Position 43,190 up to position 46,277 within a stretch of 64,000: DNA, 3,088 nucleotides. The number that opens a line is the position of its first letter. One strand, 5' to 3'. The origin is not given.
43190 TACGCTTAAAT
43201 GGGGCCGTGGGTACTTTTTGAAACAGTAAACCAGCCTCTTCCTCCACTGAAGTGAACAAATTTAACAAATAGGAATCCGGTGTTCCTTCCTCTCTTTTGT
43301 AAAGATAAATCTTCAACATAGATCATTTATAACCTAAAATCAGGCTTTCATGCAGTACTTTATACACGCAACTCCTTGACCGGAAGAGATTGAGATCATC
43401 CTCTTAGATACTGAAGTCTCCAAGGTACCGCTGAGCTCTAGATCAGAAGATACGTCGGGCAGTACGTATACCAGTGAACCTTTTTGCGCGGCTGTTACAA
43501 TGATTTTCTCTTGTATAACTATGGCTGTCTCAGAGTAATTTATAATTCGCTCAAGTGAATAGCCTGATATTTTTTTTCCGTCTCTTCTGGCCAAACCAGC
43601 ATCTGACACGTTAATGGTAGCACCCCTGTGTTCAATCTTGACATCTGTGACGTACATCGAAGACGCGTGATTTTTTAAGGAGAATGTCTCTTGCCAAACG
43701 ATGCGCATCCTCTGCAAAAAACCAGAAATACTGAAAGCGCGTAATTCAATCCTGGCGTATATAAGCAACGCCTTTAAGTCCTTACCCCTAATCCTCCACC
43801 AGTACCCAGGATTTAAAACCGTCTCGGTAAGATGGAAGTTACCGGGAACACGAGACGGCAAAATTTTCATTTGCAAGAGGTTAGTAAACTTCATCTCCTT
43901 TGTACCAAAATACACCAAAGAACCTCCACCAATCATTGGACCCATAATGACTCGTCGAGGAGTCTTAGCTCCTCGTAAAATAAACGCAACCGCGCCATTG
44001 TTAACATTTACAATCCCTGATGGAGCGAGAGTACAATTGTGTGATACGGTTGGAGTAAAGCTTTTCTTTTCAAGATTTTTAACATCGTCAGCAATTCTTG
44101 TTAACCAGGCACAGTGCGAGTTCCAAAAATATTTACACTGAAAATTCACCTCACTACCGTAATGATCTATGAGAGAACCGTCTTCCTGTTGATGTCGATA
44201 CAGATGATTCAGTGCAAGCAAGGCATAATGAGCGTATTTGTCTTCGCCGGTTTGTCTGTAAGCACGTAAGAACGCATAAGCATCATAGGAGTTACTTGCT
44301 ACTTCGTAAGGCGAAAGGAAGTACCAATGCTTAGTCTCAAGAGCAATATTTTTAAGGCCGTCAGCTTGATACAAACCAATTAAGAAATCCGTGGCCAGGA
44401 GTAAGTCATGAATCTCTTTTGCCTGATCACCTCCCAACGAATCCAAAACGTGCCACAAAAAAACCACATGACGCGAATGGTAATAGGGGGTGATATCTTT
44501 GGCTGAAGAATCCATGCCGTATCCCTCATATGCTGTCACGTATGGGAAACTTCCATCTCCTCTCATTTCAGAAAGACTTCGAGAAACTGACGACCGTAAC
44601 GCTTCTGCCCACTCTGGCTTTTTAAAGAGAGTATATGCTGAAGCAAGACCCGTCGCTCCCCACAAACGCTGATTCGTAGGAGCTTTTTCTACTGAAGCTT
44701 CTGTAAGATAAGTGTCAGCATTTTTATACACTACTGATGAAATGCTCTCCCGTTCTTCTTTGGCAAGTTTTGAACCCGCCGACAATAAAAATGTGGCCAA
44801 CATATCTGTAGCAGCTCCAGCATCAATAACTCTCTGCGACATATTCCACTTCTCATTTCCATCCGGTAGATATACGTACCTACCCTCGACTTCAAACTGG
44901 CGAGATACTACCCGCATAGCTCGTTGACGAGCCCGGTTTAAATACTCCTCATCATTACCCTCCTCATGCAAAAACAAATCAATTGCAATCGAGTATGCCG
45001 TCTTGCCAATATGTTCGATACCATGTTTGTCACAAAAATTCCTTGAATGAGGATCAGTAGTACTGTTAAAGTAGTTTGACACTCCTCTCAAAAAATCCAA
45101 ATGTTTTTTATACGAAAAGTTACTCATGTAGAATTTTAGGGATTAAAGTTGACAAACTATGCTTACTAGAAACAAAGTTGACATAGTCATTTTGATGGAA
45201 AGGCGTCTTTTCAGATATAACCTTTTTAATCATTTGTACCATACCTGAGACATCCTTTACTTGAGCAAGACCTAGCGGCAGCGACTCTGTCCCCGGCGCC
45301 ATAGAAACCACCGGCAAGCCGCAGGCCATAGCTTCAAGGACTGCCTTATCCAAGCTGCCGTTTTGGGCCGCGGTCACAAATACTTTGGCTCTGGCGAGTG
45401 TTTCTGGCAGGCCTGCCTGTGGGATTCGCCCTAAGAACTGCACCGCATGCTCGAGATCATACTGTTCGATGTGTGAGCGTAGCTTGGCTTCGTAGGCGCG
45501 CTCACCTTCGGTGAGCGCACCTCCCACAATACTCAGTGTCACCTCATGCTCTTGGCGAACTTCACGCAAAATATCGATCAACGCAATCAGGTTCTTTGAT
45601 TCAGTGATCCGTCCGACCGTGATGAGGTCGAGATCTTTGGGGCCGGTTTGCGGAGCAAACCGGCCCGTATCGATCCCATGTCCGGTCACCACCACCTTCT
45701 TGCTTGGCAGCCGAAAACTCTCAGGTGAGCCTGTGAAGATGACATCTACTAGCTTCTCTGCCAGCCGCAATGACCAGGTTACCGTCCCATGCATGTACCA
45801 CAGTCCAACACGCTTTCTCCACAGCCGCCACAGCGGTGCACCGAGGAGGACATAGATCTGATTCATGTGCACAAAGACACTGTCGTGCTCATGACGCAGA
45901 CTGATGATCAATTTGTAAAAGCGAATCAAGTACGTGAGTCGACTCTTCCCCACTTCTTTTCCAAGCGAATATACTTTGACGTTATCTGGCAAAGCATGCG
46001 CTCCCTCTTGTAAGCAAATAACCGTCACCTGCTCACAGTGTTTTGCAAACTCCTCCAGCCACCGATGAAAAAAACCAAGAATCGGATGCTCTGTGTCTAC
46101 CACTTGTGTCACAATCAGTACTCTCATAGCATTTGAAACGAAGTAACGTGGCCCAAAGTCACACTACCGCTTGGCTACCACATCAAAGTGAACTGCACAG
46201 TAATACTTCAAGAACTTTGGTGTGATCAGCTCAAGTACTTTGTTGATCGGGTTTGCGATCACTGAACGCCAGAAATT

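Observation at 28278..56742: ~28-kb glycan locus with 9 glycosyltransferases and 7 methyltransferases around a Gmd / C-methyltransferase / cupin-isomerase / SDR core: predicted heavily methylated branched 6-deoxyhexose glycan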

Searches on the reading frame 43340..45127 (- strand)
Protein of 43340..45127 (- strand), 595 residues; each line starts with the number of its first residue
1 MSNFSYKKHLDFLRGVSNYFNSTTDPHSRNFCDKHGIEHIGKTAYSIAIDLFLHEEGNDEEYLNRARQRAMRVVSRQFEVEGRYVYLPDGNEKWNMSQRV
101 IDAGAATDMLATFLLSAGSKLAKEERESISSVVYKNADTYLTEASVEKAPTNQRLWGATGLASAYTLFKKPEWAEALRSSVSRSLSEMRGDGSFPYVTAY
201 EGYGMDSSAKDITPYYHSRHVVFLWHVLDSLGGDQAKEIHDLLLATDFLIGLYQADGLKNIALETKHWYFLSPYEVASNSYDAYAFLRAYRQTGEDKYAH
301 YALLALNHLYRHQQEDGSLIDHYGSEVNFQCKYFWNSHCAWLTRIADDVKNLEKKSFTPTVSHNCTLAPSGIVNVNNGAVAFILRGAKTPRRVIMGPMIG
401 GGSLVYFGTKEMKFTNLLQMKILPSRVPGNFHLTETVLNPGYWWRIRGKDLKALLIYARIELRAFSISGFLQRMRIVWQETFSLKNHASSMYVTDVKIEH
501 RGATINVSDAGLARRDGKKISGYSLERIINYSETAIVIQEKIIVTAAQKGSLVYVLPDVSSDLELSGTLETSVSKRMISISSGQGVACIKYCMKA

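Call 4: search_protein_families(library=pfam, proteins=[window:43340-45127:-], max_evalue=0.001)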
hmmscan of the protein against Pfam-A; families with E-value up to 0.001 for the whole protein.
window:43340-45127:- (595 aa): 0 families

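Call 7: search_protein_families(library=pfam, proteins=[window:43340-45127:-], max_evalue=1)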
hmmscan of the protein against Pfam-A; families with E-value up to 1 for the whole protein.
window:43340-45127:- (595 aa): 2 families
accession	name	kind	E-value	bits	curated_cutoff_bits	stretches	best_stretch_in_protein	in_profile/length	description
PF06662.19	C5-epim_C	-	0.0011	19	23.3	1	284-321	36-73/188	D-glucuronyl C5-epimerase C-terminus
PF09492.16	Pec_lyase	-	0.012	15.4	22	1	287-338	49-100/292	Pectic acid lyase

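Call 25: search_solved_structures(query=window:43340-45127:-, max_evalue=1)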
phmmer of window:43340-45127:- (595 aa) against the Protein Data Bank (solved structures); distinct sequences matched with E-value up to 1: 0.

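Call 39: find_homologous_proteins(query=window:43340-45127:-, max_evalue=0.001)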
Query window:43340-45127:- (595 aa): 46 proteins with E <= 0.001 among 8000 candidates.
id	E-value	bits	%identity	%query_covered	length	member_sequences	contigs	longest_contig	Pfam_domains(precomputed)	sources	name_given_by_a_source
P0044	0.0e+0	1364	100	100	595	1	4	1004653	-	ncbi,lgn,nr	ncbi:hypothetical protein H6786_02765 [Candidatus Nomurabacteria bacterium]|nr:hypothetical protein 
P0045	2.7e-184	632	55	93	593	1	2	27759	-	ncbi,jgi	ncbi:MAG: hypothetical protein RLZZ480_334 [Candidatus Parcubacteria bacterium]|jgi:hypothetical pro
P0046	1.1e-175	603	52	95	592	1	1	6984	-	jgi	-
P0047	3.7e-154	532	47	93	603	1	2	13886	-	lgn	-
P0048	8.3e-134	465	40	98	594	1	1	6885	-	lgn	-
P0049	3.5e-131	457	42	93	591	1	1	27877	-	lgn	-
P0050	3.3e-130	453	40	93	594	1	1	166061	-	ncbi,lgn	-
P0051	5.4e-127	443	39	97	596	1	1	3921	PF09492.17,PF25840.1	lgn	-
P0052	8.0e-122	426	37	99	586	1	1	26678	-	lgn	-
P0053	3.8e-121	423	39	90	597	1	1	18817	-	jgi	jgi:hypothetical protein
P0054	2.0e-120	421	37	98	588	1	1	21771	-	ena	-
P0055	7.9e-120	419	39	98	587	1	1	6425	-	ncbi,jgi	-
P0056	1.4e-114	402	38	93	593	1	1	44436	-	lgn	-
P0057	4.6e-107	377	37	92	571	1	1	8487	-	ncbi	-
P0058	7.8e-104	366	35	95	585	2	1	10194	-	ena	-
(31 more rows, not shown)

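Call 46: predict_structure(alignment_id=A3)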
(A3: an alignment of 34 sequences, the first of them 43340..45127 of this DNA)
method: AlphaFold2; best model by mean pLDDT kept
length: 595 residues; sequences in the alignment: 34
mean_pLDDT: 93.7   pTM: 0.94
mean pLDDT of the five models: 93.7, 93.2, 93.2, 92.7, 92.4
residues with pLDDT >= 90: 519; 70-90: 57; 50-70: 17; < 50: 2
segments of 3 or more residues with pLDDT < 50: none
pLDDT, mean of each block of 10 residues (from residue 1): 84 98 93 92 96 97 97 97 94 88 98 98 98 98 96 97 98 98 97 95 90 95 98 96 98 94 92 94 98 95 96 97 94 95 97 84 93 96 96 91 96 91 80 77 70 94 94 92 79 96 96 93 97 97 92 95 97 96 96 93
secondary structure, 60 per line:
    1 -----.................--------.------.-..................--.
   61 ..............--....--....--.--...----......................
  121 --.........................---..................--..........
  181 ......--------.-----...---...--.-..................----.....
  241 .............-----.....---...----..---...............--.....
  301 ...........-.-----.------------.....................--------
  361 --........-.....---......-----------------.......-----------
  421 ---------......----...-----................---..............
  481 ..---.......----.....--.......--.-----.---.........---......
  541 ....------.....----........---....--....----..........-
elements in order: H6-22 H40-57 H60-74 E77-80 E83-86 H99-120 H123-147 H151-168 H171-186 H214-231 H236-252 H279-293 H296-311 H332-352 E363-367 E372-376 E380-385 E403-409 E430-435 H448-463 H467-482 E486-489 E497-501 E504-510 E523-531 E535-544 E551-555 E560-567 E571-574 E577-580 E585-594

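Call 48: fold_search(model_id=the predicted structure, library=pdb)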
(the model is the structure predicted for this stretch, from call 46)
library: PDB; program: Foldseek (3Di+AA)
matches with E <= 10: 1364; with E <= 0.001: 145
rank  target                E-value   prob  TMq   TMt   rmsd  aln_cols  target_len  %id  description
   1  7bjt_A                2.3e-09  1.00  0.49  0.41  10.9       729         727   11  Structure-function analysis of a new PL17 oligoalginate lyase from the marine bacterium Zobellia galactanivorans DsijT (released 2021-07-14)
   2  8r71_A                4.2e-09  1.00  0.51  0.49   8.4       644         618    9  Polysaccharide lyase BtPL33HA (BT4410) Y291A with HAdp4 collected at 1.22 A (released 2024-12-04)
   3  8r73                  7.2e-09  1.00  0.51  0.49   8.3       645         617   10  Polysaccharide lyase BcPL33HA (BcellWH2_04512) Apo form (released 2024-12-04)
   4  8r6z_B                7.5e-09  1.00  0.51  0.50   8.1       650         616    9  Polysaccharide lyase BtPL33HA (BT4410) Apo form 2 (released 2024-12-04)
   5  8r70_A                7.5e-09  1.00  0.54  0.52   8.8       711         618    9  Polysaccharide lyase BtPL33HA (BT4410) Y291A with HA dp4 (released 2024-12-04)
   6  8r75_B                9.9e-09  1.00  0.52  0.51   8.2       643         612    9  Polysaccharide lyase BtPL33HA (BT4410) Apo form 1 (released 2024-12-04)
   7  8r72_A                1.0e-08  1.00  0.53  0.52   8.9       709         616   10  Polysaccharide lyase BtPL33HA (BT4410) Y291A with HA dp4 collected at 1.33 A (released 2024-12-04)
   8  9o3q                  1.4e-08  1.00  0.51  0.51   8.4       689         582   11  Apo-structure of a chondroitinase (released 2025-06-11)
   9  8r70_B                2.0e-08  1.00  0.50  0.49   8.1       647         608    9  Polysaccharide lyase BtPL33HA (BT4410) Y291A with HA dp4 (released 2024-12-04)
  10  7bm6_A                2.3e-08  1.00  0.49  0.41  11.0       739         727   11  Structure-function analysis of a new PL17 oligoalginate lyase from the marine bacterium Zobellia galactanivorans DsijT (released 2021-07-14)
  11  8r6z_A                3.1e-08  1.00  0.51  0.51   8.1       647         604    9  Polysaccharide lyase BtPL33HA (BT4410) Apo form 2 (released 2024-12-04)
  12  1rw9                  3.2e-08  1.00  0.55  0.45   9.5       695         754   11  Crystal structure of the Arthrobacter aurescens chondroitin AC lyase (released 2004-04-13)
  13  8khv                  3.5e-08  1.00  0.50  0.51   9.6       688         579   11  The crystal structure of glycosaminoglycan lyase GAGase II (released 2024-09-04)
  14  8r71_B                3.9e-08  1.00  0.51  0.51   7.6       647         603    9  Polysaccharide lyase BtPL33HA (BT4410) Y291A with HAdp4 collected at 1.22 A (released 2024-12-04)
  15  1rwa                  6.1e-08  1.00  0.56  0.46   8.1       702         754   11  Crystal structure of Arthrobacter aurescens chondroitin AC lyase (released 2004-04-13)
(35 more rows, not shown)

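Call 71: find_encoding_contigs(protein=P0045, flank=8000, max_places=1)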
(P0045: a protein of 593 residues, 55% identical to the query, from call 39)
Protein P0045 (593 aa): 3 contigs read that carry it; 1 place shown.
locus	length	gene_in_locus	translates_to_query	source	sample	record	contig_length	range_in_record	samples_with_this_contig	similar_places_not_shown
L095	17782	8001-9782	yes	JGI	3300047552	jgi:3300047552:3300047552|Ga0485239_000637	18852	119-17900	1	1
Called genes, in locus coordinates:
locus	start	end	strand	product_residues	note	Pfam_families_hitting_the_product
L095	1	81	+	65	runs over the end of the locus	?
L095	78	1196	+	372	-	PF13579:Glyco_trans_4_4, PF13439:Glyco_transf_4, PF00534:Glycos_transf_1, PF13692:Glyco_trans_1_4, PF13524:Glyco_trans_1_2 (weak)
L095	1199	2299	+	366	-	PF13439:Glyco_transf_4, PF13579:Glyco_trans_4_4, PF00534:Glycos_transf_1, PF13692:Glyco_trans_1_4, PF13524:Glyco_trans_1_2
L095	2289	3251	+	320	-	PF21360:PylC-like_N (weak), PF02655:ATP-grasp_3, PF15632:ATPgrasp_Ter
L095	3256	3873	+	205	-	PF02585:PIG-L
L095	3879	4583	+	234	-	PF00702:Hydrolase, PF13419:HAD_2, PF13242:Hydrolase_like (faint)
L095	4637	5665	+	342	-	PF00534:Glycos_transf_1, PF13692:Glyco_trans_1_4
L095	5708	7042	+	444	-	PF00534:Glycos_transf_1, PF13692:Glyco_trans_1_4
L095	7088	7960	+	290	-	PF01209:Ubie_methyltran (weak), PF13489:Methyltransf_23 (faint), PF13847:Methyltransf_31 (weak), PF08241:Methyltransf_11, PF08242:Methyltransf_12, PF13649:Methyltransf_25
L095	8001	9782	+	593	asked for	-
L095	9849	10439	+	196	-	PF13489:Methyltransf_23 (weak)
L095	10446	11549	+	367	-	PF13439:Glyco_transf_4 (weak), PF00534:Glycos_transf_1, PF13692:Glyco_trans_1_4, PF13524:Glyco_trans_1_2 (weak)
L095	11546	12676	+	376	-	PF02350:Epimerase_2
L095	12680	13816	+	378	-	PF13439:Glyco_transf_4, PF13477:Glyco_trans_4_2, PF13579:Glyco_trans_4_4, PF00534:Glycos_transf_1, PF13692:Glyco_trans_1_4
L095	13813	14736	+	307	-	PF01209:Ubie_methyltran, PF05175:MTS, PF13489:Methyltransf_23, PF06325:PrmA, PF08241:Methyltransf_11, PF08242:Methyltransf_12, PF13649:Methyltransf_25, PF13847:Methyltransf_31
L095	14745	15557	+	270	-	PF01209:Ubie_methyltran, PF02353:CMAS (weak), PF13489:Methyltransf_23, PF07021:MetW, PF13847:Methyltransf_31, PF08241:Methyltransf_11, PF08242:Methyltransf_12, PF13649:Methyltransf_25, +2 more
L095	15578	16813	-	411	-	PF01943:Polysacc_synt, PF13440:Polysacc_synt_3, PF01943:Polysacc_synt (weak)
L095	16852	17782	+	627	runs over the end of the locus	?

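Call 72: find_encoding_contigs(protein=P0050, flank=8000, max_places=1)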
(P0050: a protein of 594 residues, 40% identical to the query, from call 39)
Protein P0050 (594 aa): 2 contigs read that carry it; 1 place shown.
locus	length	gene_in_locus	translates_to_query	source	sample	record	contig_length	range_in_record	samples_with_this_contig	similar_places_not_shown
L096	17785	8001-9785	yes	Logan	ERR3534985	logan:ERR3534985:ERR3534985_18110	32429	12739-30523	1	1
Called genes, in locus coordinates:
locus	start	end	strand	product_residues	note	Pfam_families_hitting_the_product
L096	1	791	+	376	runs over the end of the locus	PF13439:Glyco_transf_4 (weak), PF13579:Glyco_trans_4_4, PF20706:GT4-conflict (faint), PF00534:Glycos_transf_1, PF13692:Glyco_trans_1_4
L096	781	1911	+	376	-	PF13439:Glyco_transf_4 (weak), PF13579:Glyco_trans_4_4 (weak), PF20706:GT4-conflict (weak), PF00534:Glycos_transf_1, PF13692:Glyco_trans_1_4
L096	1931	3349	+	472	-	PF00534:Glycos_transf_1, PF13692:Glyco_trans_1_4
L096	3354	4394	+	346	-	PF20706:GT4-conflict (weak), PF00534:Glycos_transf_1, PF13692:Glyco_trans_1_4, PF13524:Glyco_trans_1_2 (weak)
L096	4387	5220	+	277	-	PF00685:Sulfotransfer_1, PF13469:Sulfotransfer_3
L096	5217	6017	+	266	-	PF01522:Polysacc_deac_1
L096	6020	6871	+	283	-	PF01209:Ubie_methyltran, PF13489:Methyltransf_23, PF05148:Methyltransf_8 (faint), PF05175:MTS (weak), PF08241:Methyltransf_11, PF08242:Methyltransf_12, PF13649:Methyltransf_25, PF13847:Methyltransf_31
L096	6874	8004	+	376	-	PF13439:Glyco_transf_4 (weak), PF00534:Glycos_transf_1, PF13692:Glyco_trans_1_4, PF13524:Glyco_trans_1_2 (weak)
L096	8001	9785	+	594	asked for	-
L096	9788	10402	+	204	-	PF13489:Methyltransf_23, PF05148:Methyltransf_8 (weak), PF08241:Methyltransf_11, PF13649:Methyltransf_25, PF08242:Methyltransf_12, PF13847:Methyltransf_31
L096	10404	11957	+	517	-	PF05199:GMC_oxred_C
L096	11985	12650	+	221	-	PF13489:Methyltransf_23, PF08241:Methyltransf_11, PF08242:Methyltransf_12 (weak), PF13649:Methyltransf_25 (weak), PF13847:Methyltransf_31 (weak)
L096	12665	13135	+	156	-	PF25087:GMPPB_C (faint), PF00132:Hexapep, PF14602:Hexapep_2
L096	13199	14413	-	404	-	PF01943:Polysacc_synt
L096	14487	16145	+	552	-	PF14306:PUA_2, PF01747:ATP-sulfurylase, PF01583:APS_kinase, PF13671:AAA_33 (weak)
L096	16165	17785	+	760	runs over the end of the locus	PF04932:Wzy_C, PF07719:TPR_2 (faint), PF23914:TPR_CcmH_CycH (faint), PF14559:TPR_19 (faint)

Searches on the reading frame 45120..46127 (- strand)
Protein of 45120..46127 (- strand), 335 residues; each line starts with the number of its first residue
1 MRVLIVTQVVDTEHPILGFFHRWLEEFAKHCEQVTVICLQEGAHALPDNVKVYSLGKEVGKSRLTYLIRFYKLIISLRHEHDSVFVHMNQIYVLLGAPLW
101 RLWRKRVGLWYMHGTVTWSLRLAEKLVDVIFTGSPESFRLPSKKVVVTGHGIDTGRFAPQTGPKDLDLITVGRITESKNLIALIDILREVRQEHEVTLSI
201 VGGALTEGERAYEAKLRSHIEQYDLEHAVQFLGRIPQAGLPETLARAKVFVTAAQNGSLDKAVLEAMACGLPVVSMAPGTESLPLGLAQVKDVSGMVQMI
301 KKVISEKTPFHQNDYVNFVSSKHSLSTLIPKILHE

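Call 4: search_protein_families(library=pfam, proteins=[window:45120-46127:-], max_evalue=0.001)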
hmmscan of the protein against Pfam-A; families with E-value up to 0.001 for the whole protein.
window:45120-46127:- (335 aa): 4 families
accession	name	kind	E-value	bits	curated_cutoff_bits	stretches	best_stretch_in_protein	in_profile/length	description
PF00534.26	Glycos_transf_1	-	5.9e-21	75.2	26.4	1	158-279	8-125/172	Glycosyl transferases group 1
PF13692.12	Glyco_trans_1_4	-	5.1e-19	69.4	27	1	167-281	3-113/142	Glycosyl transferases group 1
PF13524.12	Glyco_trans_1_2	-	2.7e-05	24.6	25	1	187-280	6-82/144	Glycosyl transferase-like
PF20706.3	GT4-conflict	-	0.00015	21.3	26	1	146-274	175-309/385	Family 4 Glycosyltransferase in conflict systems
